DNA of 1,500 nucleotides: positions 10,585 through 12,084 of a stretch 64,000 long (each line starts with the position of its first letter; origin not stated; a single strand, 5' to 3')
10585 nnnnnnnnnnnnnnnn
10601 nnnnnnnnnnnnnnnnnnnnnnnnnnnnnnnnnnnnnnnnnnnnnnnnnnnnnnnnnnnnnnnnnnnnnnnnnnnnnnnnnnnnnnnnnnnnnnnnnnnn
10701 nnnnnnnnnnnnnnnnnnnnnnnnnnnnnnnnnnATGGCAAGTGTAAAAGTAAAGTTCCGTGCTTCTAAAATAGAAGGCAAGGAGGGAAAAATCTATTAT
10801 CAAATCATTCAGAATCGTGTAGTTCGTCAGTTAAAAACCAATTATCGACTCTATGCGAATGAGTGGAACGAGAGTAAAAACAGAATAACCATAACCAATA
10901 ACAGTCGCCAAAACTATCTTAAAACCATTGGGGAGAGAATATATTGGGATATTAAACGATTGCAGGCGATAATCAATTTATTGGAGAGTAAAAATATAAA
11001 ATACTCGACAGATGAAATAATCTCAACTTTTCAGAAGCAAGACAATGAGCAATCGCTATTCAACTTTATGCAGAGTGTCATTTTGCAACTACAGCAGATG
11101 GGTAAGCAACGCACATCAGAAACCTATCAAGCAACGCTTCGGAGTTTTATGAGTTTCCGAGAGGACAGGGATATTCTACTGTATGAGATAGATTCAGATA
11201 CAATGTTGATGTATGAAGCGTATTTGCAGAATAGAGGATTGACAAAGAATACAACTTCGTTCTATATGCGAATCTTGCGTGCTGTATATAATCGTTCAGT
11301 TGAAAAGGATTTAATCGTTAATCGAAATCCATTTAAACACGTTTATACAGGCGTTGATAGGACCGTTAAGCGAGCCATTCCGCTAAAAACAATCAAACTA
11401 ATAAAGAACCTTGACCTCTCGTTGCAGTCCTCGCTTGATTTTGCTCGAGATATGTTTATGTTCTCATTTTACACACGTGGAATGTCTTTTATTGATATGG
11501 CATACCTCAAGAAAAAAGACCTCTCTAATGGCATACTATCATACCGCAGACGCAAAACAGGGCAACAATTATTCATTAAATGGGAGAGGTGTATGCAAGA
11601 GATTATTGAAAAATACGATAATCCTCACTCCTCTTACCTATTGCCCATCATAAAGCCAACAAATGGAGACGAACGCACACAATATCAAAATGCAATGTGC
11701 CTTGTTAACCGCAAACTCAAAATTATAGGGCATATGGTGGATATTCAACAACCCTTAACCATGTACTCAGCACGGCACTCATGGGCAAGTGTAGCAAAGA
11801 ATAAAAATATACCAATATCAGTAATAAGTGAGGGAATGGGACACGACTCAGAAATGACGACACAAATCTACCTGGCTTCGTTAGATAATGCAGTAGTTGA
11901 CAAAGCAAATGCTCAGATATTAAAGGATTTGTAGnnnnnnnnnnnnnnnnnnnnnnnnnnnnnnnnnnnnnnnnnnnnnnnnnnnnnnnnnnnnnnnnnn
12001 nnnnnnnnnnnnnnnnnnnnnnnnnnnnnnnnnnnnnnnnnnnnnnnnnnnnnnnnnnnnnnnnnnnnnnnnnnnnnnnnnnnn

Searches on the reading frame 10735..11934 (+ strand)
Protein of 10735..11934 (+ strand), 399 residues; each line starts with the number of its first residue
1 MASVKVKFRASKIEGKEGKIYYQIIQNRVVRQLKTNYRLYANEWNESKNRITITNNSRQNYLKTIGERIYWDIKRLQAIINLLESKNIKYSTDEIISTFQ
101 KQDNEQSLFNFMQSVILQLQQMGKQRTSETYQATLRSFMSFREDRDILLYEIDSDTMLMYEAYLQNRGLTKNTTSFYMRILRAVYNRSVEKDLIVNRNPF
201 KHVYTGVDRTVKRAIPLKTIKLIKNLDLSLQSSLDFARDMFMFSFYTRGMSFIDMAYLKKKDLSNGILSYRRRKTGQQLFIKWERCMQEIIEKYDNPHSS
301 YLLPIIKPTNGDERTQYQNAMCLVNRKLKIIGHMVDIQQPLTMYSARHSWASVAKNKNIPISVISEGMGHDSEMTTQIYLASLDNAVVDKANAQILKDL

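Call 7: search_protein_families(library=pfam, proteins=[window:10735-11934:+])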
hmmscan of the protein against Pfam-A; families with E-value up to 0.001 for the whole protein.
window:10735-11934:+ (399 aa): 3 families
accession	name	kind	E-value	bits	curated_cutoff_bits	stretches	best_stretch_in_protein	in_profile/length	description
PF13102.12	Phage_int_SAM_5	-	8.5e-19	68.2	22.3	1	107-199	1-92/98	Phage integrase SAM-like domain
PF00589.27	Phage_integrase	-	2.5e-07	31.1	27.1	1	258-384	44-170/172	Phage integrase family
PF17293.8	Arm-DNA-bind_5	-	4.1e-06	27.7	22.6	1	7-95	2-85/87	Arm DNA-binding domain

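Call 8: search_protein_families(library=ncbifam, proteins=[window:10735-11934:+])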
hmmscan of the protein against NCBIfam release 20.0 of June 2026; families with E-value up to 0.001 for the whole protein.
window:10735-11934:+ (399 aa): 5 families
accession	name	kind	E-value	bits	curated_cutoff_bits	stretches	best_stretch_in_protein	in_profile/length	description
NF040815.2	recomb_XerA_Arch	equivalog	8.1e-12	45.3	220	1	125-382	14-254/263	site-specific tyrosine recombinase/integron integrase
TIGR02224.1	recomb_XerC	equivalog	7.9e-11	41.9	335.15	1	117-380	7-275/295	tyrosine recombinase XerC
TIGR02225.1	recomb_XerD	equivalog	1.3e-10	41.1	329.6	1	117-380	7-272/290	site-specific tyrosine recombinase XerD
NF001399.0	PRK00283.1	subfamily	1.8e-09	37.3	279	1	106-380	7-281/300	tyrosine recombinase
TIGR02249.1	integrase_gron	subfamily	0.00014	21.3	265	0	324-384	242-302/315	integron integrase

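Call 10: find_encoding_contigs(protein=window:10735-11934:+, flank=6000, max_places=10)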
Protein window:10735-11934:+ (399 aa): no gene with exactly this product is on record in the collection.

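Call 12: find_homologous_proteins(query=window:10735-11934:+, max_evalue=1e-20)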
Query window:10735-11934:+ (399 aa): 8000 proteins with E <= 1e-20 among 8000 candidates; the best 120 are listed.
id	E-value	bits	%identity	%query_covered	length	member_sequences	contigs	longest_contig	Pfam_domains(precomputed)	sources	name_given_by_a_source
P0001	8.7e-259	876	100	100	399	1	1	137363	PF13102.13,PF00589.28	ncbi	-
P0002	3.0e-246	835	95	100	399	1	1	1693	PF13102.13,PF00589.28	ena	-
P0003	5.7e-245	830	95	100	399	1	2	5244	PF13102.13,PF00589.28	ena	-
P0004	2.9e-244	828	94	100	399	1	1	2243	PF13102.13,PF00589.28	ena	-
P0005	2.1e-242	822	94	100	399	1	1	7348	PF13102.13,PF00589.28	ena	-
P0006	1.4e-236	803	92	100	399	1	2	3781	PF13102.13,PF00589.28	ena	-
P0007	1.3e-235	800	92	100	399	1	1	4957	PF13102.13,PF00589.28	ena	-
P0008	7.2e-234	794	90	100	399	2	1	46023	PF13102.13,PF00589.28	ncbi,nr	ncbi:MAG: site-specific integrase [Bacteroidales bacterium]|nr:site-specific integrase [Bacteroidale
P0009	4.4e-233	791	91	100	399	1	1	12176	PF13102.13,PF00589.28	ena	-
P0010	2.1e-225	766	87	100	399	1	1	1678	PF13102.13,PF00589.28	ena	-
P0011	2.9e-215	733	83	100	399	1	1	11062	PF13102.13,PF00589.28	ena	-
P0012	3.7e-215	732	82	100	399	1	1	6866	PF13102.13,PF00589.28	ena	-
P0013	1.1e-214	731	82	100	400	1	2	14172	PF13102.13,PF00589.28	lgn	-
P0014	1.5e-214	730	84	100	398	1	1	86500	PF13102.13,PF00589.28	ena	-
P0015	3.1e-214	729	83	100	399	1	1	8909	PF13102.13,PF00589.28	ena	-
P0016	9.4e-214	728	82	100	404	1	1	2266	PF13102.13,PF00589.28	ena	-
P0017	1.6e-213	727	82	100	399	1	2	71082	PF13102.13,PF00589.28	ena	-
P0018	2.9e-213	726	82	100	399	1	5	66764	PF13102.13,PF00589.28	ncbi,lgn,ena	-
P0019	3.0e-213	726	83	100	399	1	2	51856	PF13102.13,PF00589.28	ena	-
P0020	6.7e-213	725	82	100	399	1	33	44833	PF13102.13,PF00589.28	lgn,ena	-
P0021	7.2e-213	725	82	100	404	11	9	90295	PF13102.13,PF00589.28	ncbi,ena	-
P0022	8.4e-213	725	83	100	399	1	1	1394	PF13102.13,PF00589.28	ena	-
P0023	1.2e-212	724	80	100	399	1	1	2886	PF13102.13,PF00589.28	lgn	-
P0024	1.5e-212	724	82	100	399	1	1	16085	PF13102.13,PF00589.28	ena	-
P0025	3.3e-212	723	83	100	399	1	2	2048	PF13102.13,PF00589.28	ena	-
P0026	4.2e-212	722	82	100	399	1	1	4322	PF13102.13,PF00589.28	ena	-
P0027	4.4e-212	722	82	100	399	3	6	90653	PF13102.13,PF00589.28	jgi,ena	-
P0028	7.8e-212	721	82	100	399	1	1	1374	PF13102.13,PF00589.28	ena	-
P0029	8.5e-212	721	82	100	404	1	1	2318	PF13102.13,PF00589.28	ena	-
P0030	1.3e-211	721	82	100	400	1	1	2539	PF13102.13,PF00589.28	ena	-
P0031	5.3e-211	719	83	100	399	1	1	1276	PF13102.13,PF00589.28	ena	-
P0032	1.2e-210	717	84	100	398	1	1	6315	PF13102.13,PF00589.28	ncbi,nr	ncbi:MAG: site-specific integrase [Bacteroidales bacterium]|nr:site-specific integrase [Bacteroidale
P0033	2.0e-210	717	81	99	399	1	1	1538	PF13102.13,PF00589.28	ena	-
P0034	4.6e-210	716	83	100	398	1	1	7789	PF13102.13,PF00589.28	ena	-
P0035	2.8e-209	713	80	99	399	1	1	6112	PF13102.13,PF00589.28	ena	-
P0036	3.9e-209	712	79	100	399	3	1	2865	PF13102.13,PF00589.28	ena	-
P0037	6.1e-209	712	83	100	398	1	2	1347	PF13102.13,PF00589.28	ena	-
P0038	9.9e-209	711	81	100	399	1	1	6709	PF13102.13,PF00589.28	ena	-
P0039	2.1e-208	710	81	100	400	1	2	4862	PF13102.13,PF00589.28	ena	-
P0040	2.3e-208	710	80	100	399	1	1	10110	PF13102.13,PF00589.28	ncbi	-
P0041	2.6e-208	710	80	100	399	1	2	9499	PF13102.13,PF00589.28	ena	-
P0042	3.0e-208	710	80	100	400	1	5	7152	PF13102.13,PF00589.28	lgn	-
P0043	3.1e-208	710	80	99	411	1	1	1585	PF13102.13,PF00589.28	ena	-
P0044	3.8e-208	709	80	100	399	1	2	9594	PF13102.13,PF00589.28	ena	-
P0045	4.5e-208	709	80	100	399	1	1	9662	PF13102.13,PF00589.28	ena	-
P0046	6.9e-208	708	83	100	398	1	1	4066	PF13102.13,PF00589.28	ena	-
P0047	1.7e-207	707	81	100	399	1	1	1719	PF13102.13,PF00589.28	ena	-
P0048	1.7e-207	707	80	100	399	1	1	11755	PF13102.13,PF00589.28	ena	-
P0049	2.0e-207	707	80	100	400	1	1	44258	PF13102.13,PF00589.28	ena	-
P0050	2.2e-207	707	80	100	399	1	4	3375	PF13102.13,PF00589.28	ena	-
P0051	2.3e-207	707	79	100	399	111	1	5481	PF13102.13,PF00589.28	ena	-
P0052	2.4e-207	707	80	100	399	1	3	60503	PF13102.13,PF00589.28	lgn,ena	-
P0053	2.6e-207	706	79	100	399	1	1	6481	PF13102.13,PF00589.28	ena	-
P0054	3.3e-207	706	80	100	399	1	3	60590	PF13102.13,PF00589.28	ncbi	-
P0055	4.7e-207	706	79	100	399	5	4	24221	PF13102.13,PF00589.28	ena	-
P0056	8.5e-207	705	80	100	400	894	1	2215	PF13102.13,PF00589.28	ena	-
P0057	9.7e-207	705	80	100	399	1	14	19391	PF13102.13,PF00589.28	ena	-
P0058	1.5e-206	704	79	100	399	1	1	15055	PF13102.13,PF00589.28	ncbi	-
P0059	1.5e-206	704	79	100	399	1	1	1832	PF13102.13,PF00589.28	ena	-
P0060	1.7e-206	704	80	100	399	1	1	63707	PF13102.13,PF00589.28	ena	-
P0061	1.8e-206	704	79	100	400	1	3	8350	PF13102.13,PF00589.28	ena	-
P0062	1.9e-206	704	79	100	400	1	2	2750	PF13102.13,PF00589.28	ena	-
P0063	1.9e-206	704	79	100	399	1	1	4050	PF13102.13,PF00589.28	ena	-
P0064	2.3e-206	703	79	100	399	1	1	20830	PF13102.13,PF00589.28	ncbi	-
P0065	2.5e-206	703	79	99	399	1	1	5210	PF13102.13,PF00589.28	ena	-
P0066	2.6e-206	703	80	100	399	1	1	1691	PF13102.13,PF00589.28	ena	-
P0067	2.7e-206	703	80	100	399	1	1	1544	PF13102.13,PF00589.28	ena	-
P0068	2.8e-206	703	79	100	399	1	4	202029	PF13102.13,PF00589.28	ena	-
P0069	2.8e-206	703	79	100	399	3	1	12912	PF13102.13,PF00589.28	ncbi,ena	-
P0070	2.9e-206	703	79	100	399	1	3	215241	PF13102.13,PF00589.28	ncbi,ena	-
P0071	3.0e-206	703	80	100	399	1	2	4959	PF13102.13,PF00589.28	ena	-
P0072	3.1e-206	703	80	100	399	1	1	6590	PF13102.13,PF00589.28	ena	-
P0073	3.7e-206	703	80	100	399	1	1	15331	PF13102.13,PF00589.28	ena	-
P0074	4.5e-206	702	79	100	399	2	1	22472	PF13102.13,PF00589.28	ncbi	-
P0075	6.1e-206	702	79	100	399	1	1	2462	PF13102.13,PF00589.28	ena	-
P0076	6.3e-206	702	79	100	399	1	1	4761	PF13102.13,PF00589.28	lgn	-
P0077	6.4e-206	702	79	100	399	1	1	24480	PF13102.13,PF00589.28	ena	-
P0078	6.4e-206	702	79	100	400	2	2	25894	PF13102.13,PF00589.28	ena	-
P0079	7.1e-206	702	78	100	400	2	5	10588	PF13102.13,PF00589.28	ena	-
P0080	7.6e-206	702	79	100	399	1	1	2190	PF13102.13,PF00589.28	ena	-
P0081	8.1e-206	702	79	100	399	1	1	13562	PF13102.13,PF00589.28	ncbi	-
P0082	8.4e-206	702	80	100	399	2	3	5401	PF13102.13,PF00589.28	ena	-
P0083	8.4e-206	702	80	100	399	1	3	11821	PF13102.13,PF00589.28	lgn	-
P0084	1.1e-205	701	79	100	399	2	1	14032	PF13102.13,PF00589.28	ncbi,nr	ncbi:MAG: site-specific integrase [Tyzzerella sp.]|nr:site-specific integrase [Tyzzerella sp.]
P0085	1.1e-205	701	79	100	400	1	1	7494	PF13102.13,PF00589.28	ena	-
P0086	1.2e-205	701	79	99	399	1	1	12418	PF13102.13,PF00589.28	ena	-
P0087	1.2e-205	701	80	100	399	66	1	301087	PF13102.13,PF00589.28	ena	-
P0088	1.5e-205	701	79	100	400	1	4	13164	PF13102.13,PF00589.28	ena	-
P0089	1.7e-205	701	78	100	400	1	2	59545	PF13102.13,PF00589.28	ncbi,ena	-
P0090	1.7e-205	700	78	100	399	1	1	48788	PF13102.13,PF00589.28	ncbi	-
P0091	1.9e-205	700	79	100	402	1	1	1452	PF13102.13,PF00589.28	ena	-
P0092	2.1e-205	700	79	100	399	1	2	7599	PF13102.13,PF00589.28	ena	-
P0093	2.5e-205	700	78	100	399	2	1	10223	PF13102.13,PF00589.28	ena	-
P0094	2.7e-205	700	79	100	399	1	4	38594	PF13102.13,PF00589.28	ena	-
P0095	2.8e-205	700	79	100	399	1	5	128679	PF13102.13,PF00589.28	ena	-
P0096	3.2e-205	700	79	100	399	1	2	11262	PF13102.13,PF00589.28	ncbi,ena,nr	ncbi:MAG: site-specific integrase [Bacteroidaceae bacterium]|nr:site-specific integrase [Bacteroidac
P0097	3.3e-205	700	79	100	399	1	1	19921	PF13102.13,PF00589.28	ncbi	-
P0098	3.4e-205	700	79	100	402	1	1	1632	PF13102.13,PF00589.28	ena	-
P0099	4.1e-205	699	79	100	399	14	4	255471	PF13102.13,PF00589.28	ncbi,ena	-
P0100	4.2e-205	699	79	100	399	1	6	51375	PF13102.13,PF00589.28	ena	-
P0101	4.6e-205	699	78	100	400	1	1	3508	PF13102.13,PF00589.28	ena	-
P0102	4.7e-205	699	79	100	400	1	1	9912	PF13102.13,PF00589.28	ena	-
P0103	7.0e-205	698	78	100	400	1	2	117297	PF13102.13,PF00589.28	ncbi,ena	-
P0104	7.7e-205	698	79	100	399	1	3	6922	PF13102.13,PF00589.28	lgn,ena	-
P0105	1.0e-204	698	79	100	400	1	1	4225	PF13102.13,PF00589.28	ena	-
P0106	1.2e-204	698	78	99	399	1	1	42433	PF13102.13,PF00589.28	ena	-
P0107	1.4e-204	697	78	100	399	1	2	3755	PF13102.13,PF00589.28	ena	-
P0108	2.0e-204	697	79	100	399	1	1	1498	PF13102.13,PF00589.28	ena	-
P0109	2.4e-204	697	78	100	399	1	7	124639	PF13102.13,PF00589.28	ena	-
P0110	2.5e-204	697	79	100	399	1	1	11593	PF13102.13,PF00589.28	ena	-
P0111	3.4e-204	696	79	100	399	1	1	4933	PF13102.13,PF00589.28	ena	-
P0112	6.5e-204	695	78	100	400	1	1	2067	PF13102.13,PF00589.28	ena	-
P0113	6.8e-204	695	79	100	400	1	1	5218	PF13102.13,PF00589.28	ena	-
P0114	7.7e-204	695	80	100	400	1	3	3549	PF13102.13,PF00589.28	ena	-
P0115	7.8e-204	695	79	100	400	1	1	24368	PF13102.13,PF00589.28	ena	-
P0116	8.2e-204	695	78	99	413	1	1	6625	PF13102.13,PF00589.28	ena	-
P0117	9.4e-204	695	79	100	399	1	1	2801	PF13102.13,PF00589.28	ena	-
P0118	1.3e-203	694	78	100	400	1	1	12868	PF13102.13,PF00589.28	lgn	-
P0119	1.5e-203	694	78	100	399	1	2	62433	PF13102.13,PF00589.28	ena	-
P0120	2.0e-203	694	79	100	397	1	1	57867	PF13102.13,PF00589.28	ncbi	-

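Call 13: find_related_loci(query=window:10735-11934:+, collection=genome_contigs, flank=4000)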
Query window:10735-11934:+ (399 aa) in genome_contigs; peptide patterns used: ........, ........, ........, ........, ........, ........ (x = any residue, [..] = any of these).
213 stretches matched a pattern; 198 encode a relative of the query (tblastn E <= 1e-3); the best 80 are kept; 80 distinct loci.
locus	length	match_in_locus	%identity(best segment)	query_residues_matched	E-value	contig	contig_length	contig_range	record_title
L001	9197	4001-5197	79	1-399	0e+0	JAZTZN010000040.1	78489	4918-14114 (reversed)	MAG: Muribaculaceae bacterium isolate T1900045324_YK20190013.MAGScoT_cleanbin_000003 SGB_6408_k141_140781, whole genome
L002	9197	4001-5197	79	1-399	0e+0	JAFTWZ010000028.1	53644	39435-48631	MAG: Alistipes sp. isolate RGIG4226 Roe_deer_Colon-4__c2249, whole genome shotgun sequence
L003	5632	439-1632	77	1-399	0e+0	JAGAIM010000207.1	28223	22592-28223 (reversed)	MAG: Bacteroidales bacterium isolate RGIG8473 Water_deer_Cecum-1__c356269, whole genome shotgun sequence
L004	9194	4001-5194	77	1-399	0e+0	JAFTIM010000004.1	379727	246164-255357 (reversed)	MAG: Paludibacteraceae bacterium isolate RGIG3849 Roe_deer_Cecum-1__c255, whole genome shotgun sequence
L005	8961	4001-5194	74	1-399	0e+0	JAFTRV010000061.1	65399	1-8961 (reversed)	MAG: Bacteroidaceae bacterium isolate RGIG4092 Roe_deer_Cecum.Co__c1310961, whole genome shotgun sequence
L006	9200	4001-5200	65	1-399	9e-177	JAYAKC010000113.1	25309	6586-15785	MAG: bacterium isolate P048L1-25 NODE_1023_length_25309_cov_20.367348, whole genome shotgun sequence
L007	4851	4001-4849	94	1-283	1e-176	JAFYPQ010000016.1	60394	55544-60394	MAG: Bacteroidales bacterium isolate RGIG7307 Water_buffalos_Cecum-4__c346790, whole genome shotgun sequence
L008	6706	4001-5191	63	1-399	1e-173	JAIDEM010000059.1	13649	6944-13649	MAG: Prevotella sp. isolate SC0317_S2_2 SC0317_S2_2_contig_59, whole genome shotgun sequence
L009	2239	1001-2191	63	1-399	0e+0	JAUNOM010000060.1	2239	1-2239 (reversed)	MAG: Prevotellaceae bacterium isolate S34M_St_53 NODE_31074_length_2239_cov_87.174451, whole genome shotgun sequence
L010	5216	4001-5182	64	1-396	1e-172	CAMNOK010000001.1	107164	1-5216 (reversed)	MAG: uncultured bacterium isolate SRR873596_bin.32_metaWRAP_v1.3_MAG genome assembly, contig: NODE.313_length_107164_cov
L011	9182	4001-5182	63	1-396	2e-170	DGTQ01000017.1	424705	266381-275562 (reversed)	MAG TPA_asm: Prevotellaceae bacterium UBA4332 UBA4332_contig_228, whole genome shotgun sequence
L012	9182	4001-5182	63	1-396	3e-170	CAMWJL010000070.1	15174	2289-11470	MAG TPA_asm: uncultured Prevotellaceae bacterium isolate SRR14411267_bin.9_metawrap_v1.3_MAG genome assembly, contig: NO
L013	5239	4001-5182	63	1-396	8e-171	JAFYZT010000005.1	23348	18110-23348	MAG: Prevotella sp. isolate RGIG7570 Water_buffalos_Omasum-3__c75396, whole genome shotgun sequence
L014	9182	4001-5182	62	1-396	2e-169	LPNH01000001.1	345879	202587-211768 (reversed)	MAG: bacterium P3 isolate P3 scaffold_0, whole genome shotgun sequence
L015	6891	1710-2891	63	1-396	8e-170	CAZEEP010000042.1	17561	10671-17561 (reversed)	MAG TPA_asm: uncultured Prevotella sp. isolate SRP350583_co2_536 genome assembly, contig: NODE_4623_length_17561_cov_69.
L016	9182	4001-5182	63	1-396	8e-170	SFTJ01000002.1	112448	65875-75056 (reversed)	MAG: bacterium isolate W1P28.007 Contig16, whole genome shotgun sequence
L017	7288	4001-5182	62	1-396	1e-169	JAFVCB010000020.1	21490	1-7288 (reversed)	MAG: Bacteroidaceae bacterium isolate RGIG5034 Roe_deer_Rumen.Co__c299489, whole genome shotgun sequence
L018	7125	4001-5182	62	1-396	8e-169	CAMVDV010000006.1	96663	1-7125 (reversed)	MAG TPA_asm: uncultured Prevotellaceae bacterium isolate SRR8387715_bin.115_metaWRAP_v1.3_MAG genome assembly, contig: E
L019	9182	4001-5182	62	1-396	8e-169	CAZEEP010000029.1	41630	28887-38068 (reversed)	MAG TPA_asm: uncultured Prevotella sp. isolate SRP350583_co2_536 genome assembly, contig: NODE_1152_length_41630_cov_72.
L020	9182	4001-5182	63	1-396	2e-168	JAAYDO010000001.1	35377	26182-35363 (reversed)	MAG: Bacteroidales bacterium isolate AS06rmzACSIP_563 541708_AS06, whole genome shotgun sequence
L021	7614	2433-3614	62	1-396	3e-167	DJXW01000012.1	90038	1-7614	MAG TPA_asm: Prevotella sp. UBA6994 UBA6994_contig_602, whole genome shotgun sequence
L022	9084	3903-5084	63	1-396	6e-167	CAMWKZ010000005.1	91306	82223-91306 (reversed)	MAG TPA_asm: uncultured Prevotellaceae bacterium isolate SRR14411335_bin.6_metawrap_v1.3_MAG genome assembly, contig: NO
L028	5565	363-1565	57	1-399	5e-162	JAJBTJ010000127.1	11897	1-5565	MAG: Parabacteroides sp. isolate U_126824 U_126824=NODE_527_length_11897_cov_8.604036, whole genome shotgun sequence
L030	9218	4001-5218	60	1-399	6e-160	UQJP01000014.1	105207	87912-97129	uncultured Odoribacter sp. isolate UMGS346 genome assembly, contig: NODE_92_length_105207_cov_9.01679, whole genome shot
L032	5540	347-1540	60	1-399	2e-157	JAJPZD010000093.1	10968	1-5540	MAG: Prevotella sp. isolate AH.B6_5 NODE_416_length_10968_cov_10.541831, whole genome shotgun sequence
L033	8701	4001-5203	57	1-399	1e-156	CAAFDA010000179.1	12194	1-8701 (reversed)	MAG TPA_asm: uncultured Butyricimonas sp., isolate HGM05312, WGS project CAAFDA010000000 data, contig: SRS075878_46_k99_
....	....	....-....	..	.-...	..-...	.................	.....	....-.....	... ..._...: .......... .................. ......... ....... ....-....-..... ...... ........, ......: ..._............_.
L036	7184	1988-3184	60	1-396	1e-154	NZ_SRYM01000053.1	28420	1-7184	Parabacteroides distasonis strain NM39_I3 NODE_53_length_28420_cov_472.365, whole genome shotgun sequence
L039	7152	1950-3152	58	1-399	7e-154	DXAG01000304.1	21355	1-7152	MAG TPA_asm: Candidatus Butyricimonas faecavium isolate CHK27-1272 CHK27__C544779_L21355_SAMEA104467195, whole genome sh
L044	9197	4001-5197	90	1-399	0e+0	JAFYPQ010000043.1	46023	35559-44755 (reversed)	MAG: Bacteroidales bacterium isolate RGIG7307 Water_buffalos_Cecum-4__c761142, whole genome shotgun sequence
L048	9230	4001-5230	59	1-399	8e-150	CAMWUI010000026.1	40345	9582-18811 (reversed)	MAG TPA_asm: uncultured Paraprevotella sp. isolate SRR14411332_bin.4_metawrap_v1.3_MAG genome assembly, contig: NODE.128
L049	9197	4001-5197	58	1-396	2e-149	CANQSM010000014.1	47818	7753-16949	MAG: uncultured Phocaeicola sp. isolate Lapin-021__bin16 genome assembly, contig: Lapin-021__NODE_888_length_47818_cov_8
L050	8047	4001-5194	57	1-399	4e-147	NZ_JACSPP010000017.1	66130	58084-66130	Phocaeicola intestinalis strain Sa1CVN1 NODE_17_length_66130_cov_22.567120, whole genome shotgun sequence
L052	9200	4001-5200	57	1-399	1e-145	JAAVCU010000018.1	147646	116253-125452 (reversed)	MAG: Bacteroides sp. isolate Mgla_MAG_1-bin_27 c_000000033876, whole genome shotgun sequence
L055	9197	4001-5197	54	1-396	2e-141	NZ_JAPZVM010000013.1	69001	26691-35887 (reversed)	Phocaeicola acetigenes strain KGMB11183 sequence13, whole genome shotgun sequence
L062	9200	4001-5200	54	1-399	6e-140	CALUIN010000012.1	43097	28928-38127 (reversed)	MAG: uncultured Alloprevotella sp. isolate BRZ_LA__bin50 genome assembly, contig: BRZ_LA__NODE_497_length_43097_cov_8.37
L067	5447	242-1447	53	1-399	4e-138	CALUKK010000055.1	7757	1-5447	MAG: uncultured Alistipes sp. isolate E16__bin38 genome assembly, contig: E16__k127_5439953, whole genome shotgun sequen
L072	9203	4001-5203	52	1-399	2e-135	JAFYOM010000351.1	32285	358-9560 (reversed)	MAG: Parabacteroides sp. isolate RGIG7277 Water_buffalos_Cecum-4__c751698, whole genome shotgun sequence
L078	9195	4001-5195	57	1-397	2e-132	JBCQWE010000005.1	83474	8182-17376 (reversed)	MAG: Rikenellaceae bacterium isolate MAG384 NODE_105_length_83475_cov_0.762975, whole genome shotgun sequence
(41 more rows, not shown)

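Call 18: find_encoding_contigs(protein=P0001, flank=3000, max_places=10)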
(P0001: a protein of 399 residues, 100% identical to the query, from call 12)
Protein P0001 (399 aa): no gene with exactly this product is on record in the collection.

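Call 19: find_encoding_contigs(protein=P0005, flank=3000, max_places=10)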
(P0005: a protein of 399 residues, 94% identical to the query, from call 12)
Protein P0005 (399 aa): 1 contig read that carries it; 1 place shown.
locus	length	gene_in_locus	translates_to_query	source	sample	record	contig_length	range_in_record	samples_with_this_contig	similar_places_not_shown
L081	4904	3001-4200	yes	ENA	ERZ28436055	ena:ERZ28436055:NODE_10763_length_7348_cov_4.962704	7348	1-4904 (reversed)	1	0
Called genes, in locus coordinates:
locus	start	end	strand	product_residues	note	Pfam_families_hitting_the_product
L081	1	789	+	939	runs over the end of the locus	PF12895:ANAPC3 (faint), PF24885:TPR_NPHP3, PF13424:TPR_12, PF13424:TPR_12, PF00515:TPR_1 (weak), PF13424:TPR_12, PF24885:TPR_NPHP3 (weak), PF13424:TPR_12, +13 more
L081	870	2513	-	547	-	PF05681:Fumerase, PF05683:Fumerase_C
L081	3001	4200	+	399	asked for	PF13102:Phage_int_SAM_5, PF00589:Phage_integrase (weak)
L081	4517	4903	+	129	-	?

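Call 20: find_encoding_contigs(protein=P0003, flank=3000, max_places=10)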
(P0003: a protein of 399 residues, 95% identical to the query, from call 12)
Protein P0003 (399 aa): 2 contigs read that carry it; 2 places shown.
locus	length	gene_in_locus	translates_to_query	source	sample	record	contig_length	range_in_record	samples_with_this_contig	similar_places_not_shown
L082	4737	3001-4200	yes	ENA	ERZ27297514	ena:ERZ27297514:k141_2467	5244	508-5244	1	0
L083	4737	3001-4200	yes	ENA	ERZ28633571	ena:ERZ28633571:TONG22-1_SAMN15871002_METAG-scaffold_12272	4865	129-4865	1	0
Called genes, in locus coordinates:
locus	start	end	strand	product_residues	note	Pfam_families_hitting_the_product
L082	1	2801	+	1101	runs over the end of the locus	?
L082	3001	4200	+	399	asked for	PF13102:Phage_int_SAM_5, PF00589:Phage_integrase (weak)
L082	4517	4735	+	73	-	?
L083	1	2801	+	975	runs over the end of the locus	?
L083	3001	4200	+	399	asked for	PF13102:Phage_int_SAM_5, PF00589:Phage_integrase (weak)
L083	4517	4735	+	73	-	?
